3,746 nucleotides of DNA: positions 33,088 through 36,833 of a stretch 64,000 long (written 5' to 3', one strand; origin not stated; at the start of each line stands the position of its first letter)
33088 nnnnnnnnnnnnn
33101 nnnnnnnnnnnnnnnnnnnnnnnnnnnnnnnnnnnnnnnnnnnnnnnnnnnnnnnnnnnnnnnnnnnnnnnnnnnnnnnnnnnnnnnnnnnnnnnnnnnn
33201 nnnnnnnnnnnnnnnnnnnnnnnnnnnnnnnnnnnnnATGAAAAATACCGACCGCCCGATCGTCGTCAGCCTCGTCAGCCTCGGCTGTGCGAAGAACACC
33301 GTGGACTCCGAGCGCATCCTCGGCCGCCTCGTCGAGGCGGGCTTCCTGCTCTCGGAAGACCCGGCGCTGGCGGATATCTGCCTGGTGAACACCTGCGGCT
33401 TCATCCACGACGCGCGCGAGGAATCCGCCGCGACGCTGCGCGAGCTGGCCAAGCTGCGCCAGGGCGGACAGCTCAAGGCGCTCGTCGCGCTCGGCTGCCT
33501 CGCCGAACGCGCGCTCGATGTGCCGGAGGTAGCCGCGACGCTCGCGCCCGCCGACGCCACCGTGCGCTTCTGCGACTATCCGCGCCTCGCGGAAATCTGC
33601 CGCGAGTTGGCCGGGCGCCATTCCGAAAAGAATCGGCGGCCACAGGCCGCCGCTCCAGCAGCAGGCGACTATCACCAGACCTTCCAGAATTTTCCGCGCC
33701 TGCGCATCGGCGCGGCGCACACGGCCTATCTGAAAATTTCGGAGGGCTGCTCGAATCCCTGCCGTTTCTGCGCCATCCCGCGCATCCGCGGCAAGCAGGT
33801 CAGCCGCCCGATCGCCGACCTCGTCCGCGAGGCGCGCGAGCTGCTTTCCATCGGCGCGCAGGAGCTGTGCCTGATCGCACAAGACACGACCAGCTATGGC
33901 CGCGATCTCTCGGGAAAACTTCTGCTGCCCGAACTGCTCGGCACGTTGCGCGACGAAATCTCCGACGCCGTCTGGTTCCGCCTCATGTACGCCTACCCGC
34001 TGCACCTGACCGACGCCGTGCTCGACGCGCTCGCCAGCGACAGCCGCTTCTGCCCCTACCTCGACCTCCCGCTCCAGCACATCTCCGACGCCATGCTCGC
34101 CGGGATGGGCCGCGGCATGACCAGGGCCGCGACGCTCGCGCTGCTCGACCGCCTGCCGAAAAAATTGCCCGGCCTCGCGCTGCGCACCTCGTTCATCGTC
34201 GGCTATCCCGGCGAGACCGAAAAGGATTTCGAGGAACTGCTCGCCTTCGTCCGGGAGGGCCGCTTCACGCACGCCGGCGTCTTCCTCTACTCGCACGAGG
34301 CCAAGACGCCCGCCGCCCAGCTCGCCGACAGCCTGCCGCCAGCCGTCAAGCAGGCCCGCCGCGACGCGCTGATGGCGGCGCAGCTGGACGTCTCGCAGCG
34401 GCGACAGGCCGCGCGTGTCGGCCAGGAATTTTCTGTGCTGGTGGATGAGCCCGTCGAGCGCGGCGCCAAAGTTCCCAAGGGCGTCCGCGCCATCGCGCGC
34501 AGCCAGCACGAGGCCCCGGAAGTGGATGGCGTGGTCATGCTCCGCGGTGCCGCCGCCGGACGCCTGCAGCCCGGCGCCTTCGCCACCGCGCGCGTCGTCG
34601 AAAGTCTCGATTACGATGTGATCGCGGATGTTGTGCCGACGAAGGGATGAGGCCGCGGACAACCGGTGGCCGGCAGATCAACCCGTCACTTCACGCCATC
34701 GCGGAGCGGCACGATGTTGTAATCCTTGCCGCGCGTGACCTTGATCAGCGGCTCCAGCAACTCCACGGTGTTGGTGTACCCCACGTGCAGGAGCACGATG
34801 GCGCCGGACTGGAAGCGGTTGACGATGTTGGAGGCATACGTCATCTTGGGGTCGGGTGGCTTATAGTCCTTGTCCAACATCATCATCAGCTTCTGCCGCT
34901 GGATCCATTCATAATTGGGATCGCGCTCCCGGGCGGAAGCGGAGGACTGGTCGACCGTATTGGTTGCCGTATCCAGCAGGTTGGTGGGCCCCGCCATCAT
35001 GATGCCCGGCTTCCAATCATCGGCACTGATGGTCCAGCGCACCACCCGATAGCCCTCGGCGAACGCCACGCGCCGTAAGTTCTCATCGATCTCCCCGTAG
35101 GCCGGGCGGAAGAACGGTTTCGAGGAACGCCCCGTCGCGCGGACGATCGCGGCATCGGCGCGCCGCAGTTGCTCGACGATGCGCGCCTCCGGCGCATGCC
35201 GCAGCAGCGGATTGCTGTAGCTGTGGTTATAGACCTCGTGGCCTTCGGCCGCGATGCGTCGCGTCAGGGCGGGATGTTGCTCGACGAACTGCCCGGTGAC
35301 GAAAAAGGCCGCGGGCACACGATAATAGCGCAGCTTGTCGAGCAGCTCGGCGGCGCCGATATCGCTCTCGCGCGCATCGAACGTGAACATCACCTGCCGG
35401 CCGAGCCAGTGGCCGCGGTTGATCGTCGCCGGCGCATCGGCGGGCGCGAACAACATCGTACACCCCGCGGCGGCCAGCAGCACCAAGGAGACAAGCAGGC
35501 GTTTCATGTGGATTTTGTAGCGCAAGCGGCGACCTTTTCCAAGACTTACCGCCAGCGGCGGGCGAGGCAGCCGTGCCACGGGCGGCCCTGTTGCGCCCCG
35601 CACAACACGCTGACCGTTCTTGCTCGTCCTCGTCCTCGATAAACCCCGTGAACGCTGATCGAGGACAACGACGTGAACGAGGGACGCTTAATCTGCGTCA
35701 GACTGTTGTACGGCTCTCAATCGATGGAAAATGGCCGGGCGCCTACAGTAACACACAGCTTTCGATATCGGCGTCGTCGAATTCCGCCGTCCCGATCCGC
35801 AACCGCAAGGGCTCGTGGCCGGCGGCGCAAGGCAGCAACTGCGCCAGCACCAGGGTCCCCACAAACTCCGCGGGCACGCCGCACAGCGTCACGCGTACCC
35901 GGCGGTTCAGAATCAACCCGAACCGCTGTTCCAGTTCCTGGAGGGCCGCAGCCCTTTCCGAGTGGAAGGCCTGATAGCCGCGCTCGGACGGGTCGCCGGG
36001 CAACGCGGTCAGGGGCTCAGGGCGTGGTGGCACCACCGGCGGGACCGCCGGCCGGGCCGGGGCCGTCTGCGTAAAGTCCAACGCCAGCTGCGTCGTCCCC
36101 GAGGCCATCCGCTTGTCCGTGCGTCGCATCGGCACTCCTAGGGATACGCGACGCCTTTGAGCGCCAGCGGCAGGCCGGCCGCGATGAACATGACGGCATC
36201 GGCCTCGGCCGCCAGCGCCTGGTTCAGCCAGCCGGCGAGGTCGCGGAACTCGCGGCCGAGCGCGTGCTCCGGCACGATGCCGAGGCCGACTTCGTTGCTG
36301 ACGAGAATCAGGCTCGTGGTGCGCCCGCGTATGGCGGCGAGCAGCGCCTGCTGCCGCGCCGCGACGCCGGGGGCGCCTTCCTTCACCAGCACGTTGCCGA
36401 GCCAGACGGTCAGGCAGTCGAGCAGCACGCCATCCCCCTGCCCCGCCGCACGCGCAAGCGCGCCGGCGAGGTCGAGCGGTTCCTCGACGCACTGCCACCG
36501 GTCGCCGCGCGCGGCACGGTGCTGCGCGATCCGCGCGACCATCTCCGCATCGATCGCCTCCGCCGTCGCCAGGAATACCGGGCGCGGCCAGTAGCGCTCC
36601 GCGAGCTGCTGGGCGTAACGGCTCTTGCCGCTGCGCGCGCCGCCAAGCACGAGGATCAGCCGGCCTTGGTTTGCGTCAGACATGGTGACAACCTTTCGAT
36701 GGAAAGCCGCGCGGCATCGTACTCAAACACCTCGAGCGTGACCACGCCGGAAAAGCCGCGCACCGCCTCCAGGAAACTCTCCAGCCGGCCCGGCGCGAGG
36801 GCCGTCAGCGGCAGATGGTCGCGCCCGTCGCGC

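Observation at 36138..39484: cobU overlapped by a CbiR-like TIM-barrel gene and followed by a fused nucleotidyltransferase-kinase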

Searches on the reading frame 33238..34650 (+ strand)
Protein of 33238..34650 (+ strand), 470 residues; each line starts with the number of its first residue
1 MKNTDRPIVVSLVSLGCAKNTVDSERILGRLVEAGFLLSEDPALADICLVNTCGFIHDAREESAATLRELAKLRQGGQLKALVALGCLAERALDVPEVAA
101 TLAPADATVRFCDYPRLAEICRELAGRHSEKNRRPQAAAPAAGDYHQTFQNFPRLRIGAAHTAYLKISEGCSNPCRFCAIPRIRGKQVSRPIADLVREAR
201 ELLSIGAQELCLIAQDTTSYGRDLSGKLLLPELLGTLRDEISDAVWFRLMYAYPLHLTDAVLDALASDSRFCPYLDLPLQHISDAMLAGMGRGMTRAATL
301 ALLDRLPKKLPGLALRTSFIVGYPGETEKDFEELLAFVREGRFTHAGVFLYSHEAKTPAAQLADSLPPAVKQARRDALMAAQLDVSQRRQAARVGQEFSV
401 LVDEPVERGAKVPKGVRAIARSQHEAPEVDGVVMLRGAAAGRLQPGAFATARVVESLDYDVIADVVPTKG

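Call 28: search_protein_families(library=pfam, proteins=[window:33238-34650:+], max_evalue=0.001)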
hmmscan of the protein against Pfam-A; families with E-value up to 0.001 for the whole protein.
window:33238-34650:+ (470 aa): 3 families
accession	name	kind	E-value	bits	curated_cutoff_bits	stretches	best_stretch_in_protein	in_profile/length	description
PF04055.27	Radical_SAM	-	5.9e-19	69.3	29.5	1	166-338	2-166/166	Radical SAM superfamily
PF00919.26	UPF0004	-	1.3e-18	67.2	27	1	11-92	3-82/98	Uncharacterized protein family UPF0004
PF18693.7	TRAM_2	-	9.6e-13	48.6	27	1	394-466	1-63/63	TRAM domain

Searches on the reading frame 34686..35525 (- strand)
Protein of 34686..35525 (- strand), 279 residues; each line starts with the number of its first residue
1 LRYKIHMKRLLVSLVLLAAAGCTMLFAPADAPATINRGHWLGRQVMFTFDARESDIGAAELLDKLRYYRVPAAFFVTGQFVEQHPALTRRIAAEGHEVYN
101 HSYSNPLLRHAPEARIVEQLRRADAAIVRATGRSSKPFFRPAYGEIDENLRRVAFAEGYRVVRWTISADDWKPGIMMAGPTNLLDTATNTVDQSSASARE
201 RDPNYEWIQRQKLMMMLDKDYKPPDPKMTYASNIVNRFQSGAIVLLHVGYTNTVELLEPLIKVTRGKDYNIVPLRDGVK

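Call 28: search_protein_families(library=pfam, proteins=[window:34686-35525:-], max_evalue=0.001)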
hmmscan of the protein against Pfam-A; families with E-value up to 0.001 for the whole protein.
window:34686-35525:- (279 aa): 1 family
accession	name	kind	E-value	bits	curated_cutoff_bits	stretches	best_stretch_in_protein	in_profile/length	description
PF01522.26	Polysacc_deac_1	-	7.8e-26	90.9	23.1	1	43-162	7-124/124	Polysaccharide deacetylase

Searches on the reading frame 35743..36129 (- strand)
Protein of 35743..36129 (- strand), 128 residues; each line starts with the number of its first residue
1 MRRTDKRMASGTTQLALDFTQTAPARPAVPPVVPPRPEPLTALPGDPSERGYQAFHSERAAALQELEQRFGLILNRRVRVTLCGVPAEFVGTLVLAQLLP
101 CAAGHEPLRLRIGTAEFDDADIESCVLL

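Call 28: search_protein_families(library=pfam, proteins=[window:35743-36129:-], max_evalue=0.001)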
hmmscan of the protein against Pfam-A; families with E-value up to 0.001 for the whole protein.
window:35743-36129:- (128 aa): 0 families

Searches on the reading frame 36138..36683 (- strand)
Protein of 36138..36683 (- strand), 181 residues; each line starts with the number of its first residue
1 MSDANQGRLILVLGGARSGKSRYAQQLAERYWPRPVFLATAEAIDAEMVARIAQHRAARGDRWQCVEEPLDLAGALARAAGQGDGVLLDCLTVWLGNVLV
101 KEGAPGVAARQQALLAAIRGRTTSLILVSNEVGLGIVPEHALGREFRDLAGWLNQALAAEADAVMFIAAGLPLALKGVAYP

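Call 3: search_protein_families(library=pfam, proteins=[window:36138-36683:-])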
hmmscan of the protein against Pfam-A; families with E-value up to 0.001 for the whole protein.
window:36138-36683:- (181 aa): 1 family
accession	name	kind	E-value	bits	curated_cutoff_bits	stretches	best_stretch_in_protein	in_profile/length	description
PF02283.22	CobU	-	1.2e-59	201.1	27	1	10-175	1-168/168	Cobinamide kinase / cobinamide phosphate guanyltransferase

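Call 4: search_protein_families(library=ncbifam, proteins=[window:36138-36683:-])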
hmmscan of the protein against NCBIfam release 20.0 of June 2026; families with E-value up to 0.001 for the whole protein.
window:36138-36683:- (181 aa): 1 family
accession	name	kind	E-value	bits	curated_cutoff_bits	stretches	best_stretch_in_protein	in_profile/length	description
NF004469.0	PRK05800.1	equivalog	4.5e-59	199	161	1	8-177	3-171/173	bifunctional adenosylcobinamide kinase/adenosylcobinamide-phosphate guanylyltransferase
